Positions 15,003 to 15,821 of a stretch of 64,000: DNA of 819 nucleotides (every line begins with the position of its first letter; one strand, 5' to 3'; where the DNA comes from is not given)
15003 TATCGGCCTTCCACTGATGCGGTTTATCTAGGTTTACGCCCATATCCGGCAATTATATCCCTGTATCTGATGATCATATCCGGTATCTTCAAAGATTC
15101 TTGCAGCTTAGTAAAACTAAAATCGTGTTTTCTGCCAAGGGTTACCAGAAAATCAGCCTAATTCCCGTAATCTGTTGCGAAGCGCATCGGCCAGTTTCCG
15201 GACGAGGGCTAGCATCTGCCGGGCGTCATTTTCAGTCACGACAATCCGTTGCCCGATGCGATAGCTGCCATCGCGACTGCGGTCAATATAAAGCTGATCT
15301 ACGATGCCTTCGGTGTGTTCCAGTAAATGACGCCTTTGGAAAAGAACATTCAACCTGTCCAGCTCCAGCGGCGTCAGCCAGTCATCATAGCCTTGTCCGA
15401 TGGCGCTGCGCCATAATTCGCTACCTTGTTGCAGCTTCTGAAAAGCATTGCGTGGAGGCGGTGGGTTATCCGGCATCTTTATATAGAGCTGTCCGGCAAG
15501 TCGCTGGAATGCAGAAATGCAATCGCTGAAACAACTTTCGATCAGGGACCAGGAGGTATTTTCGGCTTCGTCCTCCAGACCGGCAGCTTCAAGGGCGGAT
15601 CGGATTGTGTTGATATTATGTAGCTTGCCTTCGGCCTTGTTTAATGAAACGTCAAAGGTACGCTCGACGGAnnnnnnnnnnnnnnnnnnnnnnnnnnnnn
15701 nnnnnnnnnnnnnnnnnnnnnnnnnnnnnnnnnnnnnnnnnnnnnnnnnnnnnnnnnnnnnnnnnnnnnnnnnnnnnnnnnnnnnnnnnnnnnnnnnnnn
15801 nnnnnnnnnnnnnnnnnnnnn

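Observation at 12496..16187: Double zinc-ribbon / HEPN-like protein directly upstream of an R-then-M type II operon: candidate three-gene defence module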

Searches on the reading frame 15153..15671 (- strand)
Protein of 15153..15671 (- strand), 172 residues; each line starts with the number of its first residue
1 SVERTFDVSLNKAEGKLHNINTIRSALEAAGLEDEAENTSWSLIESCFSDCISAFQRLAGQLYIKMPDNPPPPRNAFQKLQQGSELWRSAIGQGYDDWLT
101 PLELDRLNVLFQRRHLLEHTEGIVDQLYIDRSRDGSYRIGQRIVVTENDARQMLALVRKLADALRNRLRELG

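Call 28: search_protein_families(library=pfam, alignment_id=A2, max_evalue=10)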
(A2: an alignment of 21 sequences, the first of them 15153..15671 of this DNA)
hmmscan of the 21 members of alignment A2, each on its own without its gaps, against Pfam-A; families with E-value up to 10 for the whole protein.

A. member 1, window:15153-15671:- (172 aa): 1 family
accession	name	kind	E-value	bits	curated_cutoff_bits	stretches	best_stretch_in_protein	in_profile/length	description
PF21239.2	RLMM_N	-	0.079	13.5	27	1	147-170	27-50/81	Ribosomal RNA large subunit methyltransferase M, N-terminal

B. families by the number of members that match (of 21 scanned): 11 families
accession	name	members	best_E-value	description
PF18735.6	HEPN_RiboL-PSP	4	0.0045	RiboL-PSP-HEPN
PF14760.11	Rnk_N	3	0.0038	Rnk N-terminus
PF02847.23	MA3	2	0.012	MA3 domain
PF21239.2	RLMM_N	2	0.015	Ribosomal RNA large subunit methyltransferase M, N-terminal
PF24799.1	Paxt-1_C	2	0.081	Partner of xrn-2 protein 1-like, C-terminal domain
PF02953.20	zf-Tim10_DDP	1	0.019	Tim10/DDP family zinc finger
PF10303.14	DUF2408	1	0.052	Protein of unknown function (DUF2408)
PF16591.11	HBM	1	0.055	Helical bimodular sensor domain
PF17574.7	TA_inhibitor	1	0.11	Inhibitor of toxin/antitoxin system (Gp4.5)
PF07511.17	DUF1525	1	0.15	Protein of unknown function (DUF1525)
PF23015.2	zf-WIZ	1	5.9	Zinc finger found in WIZ protein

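Call 30: predict_structure(alignment_id=A2)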
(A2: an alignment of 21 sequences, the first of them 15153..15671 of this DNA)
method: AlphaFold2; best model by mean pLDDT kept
length: 172 residues; sequences in the alignment: 21
mean_pLDDT: 95.6   pTM: 0.89
mean pLDDT of the five models: 95.6, 95.5, 95.2, 94.7, 93.3
residues with pLDDT >= 90: 164; 70-90: 8; 50-70: 0; < 50: 0
segments of 3 or more residues with pLDDT < 50: none
pLDDT, mean of each block of 10 residues (from residue 1): 95 97 97 97 96 96 91 93 96 97 97 94 94 93 96 98 96 88
secondary structure, 60 per line:
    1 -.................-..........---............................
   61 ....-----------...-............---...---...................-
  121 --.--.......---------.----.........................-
elements in order: H2-18 H20-29 H33-64 H80-91 H101-119 H126-132 H147-171
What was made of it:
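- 15156..15668 (-): C-terminal helical HEPN-like domain (aa 174-344). Domain-only model with pLDDT 95.6 (call 30).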

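Call 34: fold_search(model_id=the predicted structure, library=pdb)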
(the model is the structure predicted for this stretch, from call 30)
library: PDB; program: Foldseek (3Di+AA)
matches with E <= 10: 195; with E <= 0.001: 0
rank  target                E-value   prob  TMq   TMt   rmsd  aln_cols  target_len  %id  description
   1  7ajl_BBB              4.3e-01  0.14  0.19  0.14  13.2       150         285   17  Cyrstal structure of CYRI-B/Fam49B (released 2020-11-18)
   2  6m6u_H                6.6e-01  0.82  0.44  0.53   6.9       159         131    9  Crystal structure the toxin-antitoxin MntA-HpeT mutant-D39ED41E (released 2020-09-30)
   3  7bxo_F                6.6e-01  0.72  0.40  0.48   7.3       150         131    9  Crystal structure of the toxin-antitoxin with AMP-PNP (released 2020-09-30)
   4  6m6w_B                7.3e-01  0.72  0.41  0.49   7.6       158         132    9  Crystal structure the toxin-antitoxin MntA-HpeT mutant-Y104A (released 2020-09-30)
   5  6m6u_G                8.0e-01  0.75  0.41  0.51   7.2       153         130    8  Crystal structure the toxin-antitoxin MntA-HpeT mutant-D39ED41E (released 2020-09-30)
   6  1qjb_B                8.0e-01  0.13  0.22  0.18  15.5       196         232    8  14-3-3 ZETA/PHOSPHOPEPTIDE COMPLEX (MODE 1) (released 1999-09-15)
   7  5yep_B                9.3e-01  0.72  0.42  0.50   7.4       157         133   10  Crystal structure of SO_3166-SO_3165 from Shewanella oneidensis (released 2018-03-28)
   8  7bxo_D                9.3e-01  0.60  0.38  0.46   7.4       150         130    9  Crystal structure of the toxin-antitoxin with AMP-PNP (released 2020-09-30)
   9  8yuf_A                9.3e-01  0.21  0.25  0.30   9.0       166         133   12  Crystal structure of HEPN (Q64A) toxin (released 2025-04-02)
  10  6m6w_H                1.0e+00  0.75  0.42  0.52   7.2       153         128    9  Crystal structure the toxin-antitoxin MntA-HpeT mutant-Y104A (released 2020-09-30)
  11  5yep_C                1.1e+00  0.77  0.43  0.53   7.6       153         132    9  Crystal structure of SO_3166-SO_3165 from Shewanella oneidensis (released 2018-03-28)
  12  8xdj_A                1.1e+00  0.54  0.36  0.44   7.8       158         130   11  Crystal structure of AMPylated HEPN toxin (released 2024-12-18)
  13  6f09_R                1.1e+00  0.09  0.20  0.17  15.3       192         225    8  Binary complex of 14-3-3 zeta with ubiquitin specific protease 8 (USP8) pSer718 peptide (released 2018-03-07)
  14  7bxo_G                1.2e+00  0.69  0.42  0.52   7.7       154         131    9  Crystal structure of the toxin-antitoxin with AMP-PNP (released 2020-09-30)
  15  7bxo_H                1.2e+00  0.51  0.38  0.46   7.5       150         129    9  Crystal structure of the toxin-antitoxin with AMP-PNP (released 2020-09-30)
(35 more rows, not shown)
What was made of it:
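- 15156..15668 (-): The best meaningful Foldseek hits are HepT/MNT-associated HEPN toxins, TM 0.44-0.54, E>=0.4 (call 34).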

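Call 35: fold_search(model_id=the predicted structure, library=viral)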
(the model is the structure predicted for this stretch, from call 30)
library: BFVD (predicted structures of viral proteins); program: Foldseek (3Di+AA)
matches with E <= 10: 139; with E <= 0.001: 0
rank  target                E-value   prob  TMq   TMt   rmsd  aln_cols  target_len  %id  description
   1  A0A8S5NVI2            4.3e-03  1.00  0.43  0.26   9.0       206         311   14  Uncharacterized protein [Siphoviridae sp. ctiPM17]
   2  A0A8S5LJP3            1.1e-01  0.99  0.53  0.45   6.8       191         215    9  Uncharacterized protein [Myoviridae sp. ct6F13]
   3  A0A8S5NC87            1.2e-01  0.95  0.42  0.38   7.2       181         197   12  Uncharacterized protein [Siphoviridae sp. ctwWa4]
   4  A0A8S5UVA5            5.3e-01  0.28  0.28  0.22  14.1       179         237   15  Uncharacterized protein [Siphoviridae sp. ctnNB1]
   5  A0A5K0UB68            5.3e-01  0.18  0.23  0.18  17.4       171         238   10  t-SNARE coiled-coil homology domain-containing protein [Yasminevirus sp. GU-2018]
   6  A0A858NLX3            9.0e-01  0.09  0.18  0.12  15.3       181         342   14  (no name in the UniProt tables at hand)
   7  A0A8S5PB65            1.1e+00  0.15  0.29  0.25  12.3       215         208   13  MAE-28990/MAE-18760-like HEPN domain-containing protein [Phage sp. ctPtC7]
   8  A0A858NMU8            1.3e+00  0.11  0.24  0.14  17.9       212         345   11  (no name in the UniProt tables at hand)
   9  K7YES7                1.3e+00  0.06  0.18  0.10  17.3       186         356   14  Uncharacterized protein [Megavirus courdo11]
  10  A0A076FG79            1.4e+00  0.11  0.23  0.15  14.8       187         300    8  Uncharacterized protein [Aureococcus anophagefferens virus]
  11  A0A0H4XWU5            1.4e+00  0.08  0.21  0.13  17.1       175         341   12  Uncharacterized protein [Salmon gill poxvirus]
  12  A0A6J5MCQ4            1.6e+00  0.16  0.32  0.11  10.0       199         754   10  Uncharacterized protein [uncultured Caudovirales phage]
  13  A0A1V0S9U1            1.6e+00  0.09  0.23  0.12  13.8       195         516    7  Uncharacterized protein [Catovirus CTV1]
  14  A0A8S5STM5            1.9e+00  0.08  0.20  0.11  17.1       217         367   11  Minor capsid protein [Siphoviridae sp. ctFRY1]
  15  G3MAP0                2.0e+00  0.04  0.16  0.16  16.8       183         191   12  Gp499 [Bacillus phage G]
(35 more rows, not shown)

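Call 43: search_protein_representatives(alignment_id=A2)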
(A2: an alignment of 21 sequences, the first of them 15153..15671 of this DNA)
Query: 21 sequences, 172 profile positions. Proteins with E-value up to 0.001 (for the whole library): 1400; up to 1e-10: 529; up to 1e-30: 199. The best 150 are listed.
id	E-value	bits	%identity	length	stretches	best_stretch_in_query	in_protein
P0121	1.1e-69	249.8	-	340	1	1-168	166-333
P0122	2.3e-67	242.2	-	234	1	1-169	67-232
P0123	6.0e-61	221.3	-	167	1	6-169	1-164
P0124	7.0e-61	221.1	-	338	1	1-169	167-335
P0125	9.9e-60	217.4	-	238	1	1-169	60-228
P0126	1.3e-59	216.9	-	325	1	1-169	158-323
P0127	7.8e-59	214.5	-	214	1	1-169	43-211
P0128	1.0e-58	214.1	-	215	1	2-170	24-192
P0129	2.7e-58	212.7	-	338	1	1-168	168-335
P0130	7.5e-57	208.0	-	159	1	11-168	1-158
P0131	8.2e-57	207.9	-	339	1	1-163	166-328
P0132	4.9e-56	205.3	-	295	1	1-165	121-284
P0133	6.0e-56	205.1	-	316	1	1-169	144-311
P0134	9.3e-56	204.4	-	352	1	2-170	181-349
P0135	2.3e-54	199.9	-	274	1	2-165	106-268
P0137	7.4e-54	198.3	-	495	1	3-167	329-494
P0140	4.0e-52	192.6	-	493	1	1-168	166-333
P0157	2.0e-47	177.4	-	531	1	1-169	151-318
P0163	2.7e-46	173.7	-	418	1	1-165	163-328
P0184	5.1e-44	166.2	-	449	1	1-166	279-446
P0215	6.4e-40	152.9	-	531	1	2-170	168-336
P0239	1.3e-37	145.4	-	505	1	1-169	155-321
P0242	1.8e-37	144.9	-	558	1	1-169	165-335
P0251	9.6e-37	142.5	-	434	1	1-167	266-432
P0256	1.5e-36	141.9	-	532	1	1-168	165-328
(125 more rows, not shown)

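Call 45: search_protein_families(library=pfam, proteins=[P0137, P0140, P0157, P0163, P0184, P0215, P0239, P0242, P0251, P0256], max_evalue=0.01)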
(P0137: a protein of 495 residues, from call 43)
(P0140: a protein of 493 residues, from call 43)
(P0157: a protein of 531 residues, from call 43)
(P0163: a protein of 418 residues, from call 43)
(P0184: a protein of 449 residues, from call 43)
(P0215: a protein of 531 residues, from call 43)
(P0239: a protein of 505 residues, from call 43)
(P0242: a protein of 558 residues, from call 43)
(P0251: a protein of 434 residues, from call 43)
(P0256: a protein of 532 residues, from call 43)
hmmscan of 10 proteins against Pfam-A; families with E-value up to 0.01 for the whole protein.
P0137 (495 aa): 1 family
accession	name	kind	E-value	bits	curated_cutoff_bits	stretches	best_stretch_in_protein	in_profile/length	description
PF09723.15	Zn_ribbon_8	-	0.0018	18.7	34.4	0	305-333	8-41/41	Zinc ribbon domain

P0140 (493 aa): 1 family
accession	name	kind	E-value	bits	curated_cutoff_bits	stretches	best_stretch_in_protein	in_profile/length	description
PF10238.14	Eapp_C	-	0.0064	17.1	25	0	51-154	24-120/134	E2F-associated phosphoprotein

P0157 (531 aa): 0 families

P0163 (418 aa): 0 families

P0184 (449 aa): 6 families
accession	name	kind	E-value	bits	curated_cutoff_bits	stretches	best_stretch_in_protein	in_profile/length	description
PF02786.22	CPSase_L_D2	-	6e-48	163.6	19.8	1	115-250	1-136/211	Carbamoyl-phosphate synthase L chain, ATP binding domain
PF00289.28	Biotin_carb_N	-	1.3e-46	158.1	25.5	1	1-110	1-110/110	Biotin carboxylase, N-terminal domain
PF07478.18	Dala_Dala_lig_C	-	7.5e-07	29.3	24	1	139-228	18-105/204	D-ala D-ala ligase C-terminus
PF02222.28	ATP-grasp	-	7.1e-06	26.2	27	1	138-221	16-94/179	ATP-grasp domain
PF01071.24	GARS_A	-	0.00048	20.5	27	1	114-216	1-101/194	Phosphoribosylglycinamide synthetase, ATP-grasp (A) domain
PF13549.11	ATP-grasp_5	-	0.0025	17.7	27.6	1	118-160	14-54/221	ATP-grasp domain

P0215 (531 aa): 1 family
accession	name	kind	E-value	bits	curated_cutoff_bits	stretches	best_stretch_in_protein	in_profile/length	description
PF08772.16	Zn_ribbon_NOB1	-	0.0084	16.6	24.9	0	144-175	10-40/72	Nin one binding (NOB1) Zn-ribbon like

P0239 (505 aa): 1 family
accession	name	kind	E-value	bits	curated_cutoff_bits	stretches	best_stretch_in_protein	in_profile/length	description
PF00482.28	T2SSF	-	0.0011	19.4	25.2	0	70-104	64-98/125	Type II secretion system (T2SS), protein F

P0242 (558 aa): 1 family
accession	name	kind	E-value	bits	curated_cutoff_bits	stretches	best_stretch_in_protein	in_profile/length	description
PF12802.13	MarR_2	-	0.0012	19.4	27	0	474-513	14-55/61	MarR family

P0251 (434 aa): 1 family
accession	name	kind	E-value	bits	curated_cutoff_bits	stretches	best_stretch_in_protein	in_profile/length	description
PF01155.25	HypA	-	0.0014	19.1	28.9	0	230-277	60-108/112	Hydrogenase/urease nickel incorporation, metallochaperone, hypA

P0256 (532 aa): 1 family
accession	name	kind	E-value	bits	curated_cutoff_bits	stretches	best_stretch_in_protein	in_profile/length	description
PF18256.6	HscB_4_cys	-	0.0055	17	26.2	0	55-65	14-24/27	Co-chaperone HscB tetracysteine metal binding motif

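Call 75: search_solved_structures(query=A2, max_evalue=10)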
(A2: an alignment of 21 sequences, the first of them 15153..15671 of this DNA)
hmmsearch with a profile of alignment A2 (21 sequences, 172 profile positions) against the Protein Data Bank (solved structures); distinct sequences matched with E-value up to 10: 8.
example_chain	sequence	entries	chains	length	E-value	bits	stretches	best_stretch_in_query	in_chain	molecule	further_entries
5i9g_C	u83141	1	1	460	3.1e-11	46.4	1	5-64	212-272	pentatricopeptide repeat protein dPPR-U8C2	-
5i9d_A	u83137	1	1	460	7.5e-11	45.2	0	5-64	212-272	pentatricopeptide repeat protein dPPR-U8A2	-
5i9f_A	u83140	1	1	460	1.4e-10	44.3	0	5-65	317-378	pentatricopeptide repeat protein dPPR-U10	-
5i9h_A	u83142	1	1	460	3.3e-10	43.1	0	5-64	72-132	pentatricopeptide repeat protein dPPR-U8G2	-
7nkg_B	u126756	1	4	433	0.051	16.4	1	18-78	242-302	Methyl-coenzyme M reductase beta subunit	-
3s2w_A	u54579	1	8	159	0.32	13.8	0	119-144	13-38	Transcriptional regulator, MarR family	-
1fxk_C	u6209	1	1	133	0.4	13.5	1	7-41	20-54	PROTEIN (PREFOLDIN)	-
9h91_O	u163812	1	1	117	1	12.2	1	19-59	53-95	50S ribosomal protein L18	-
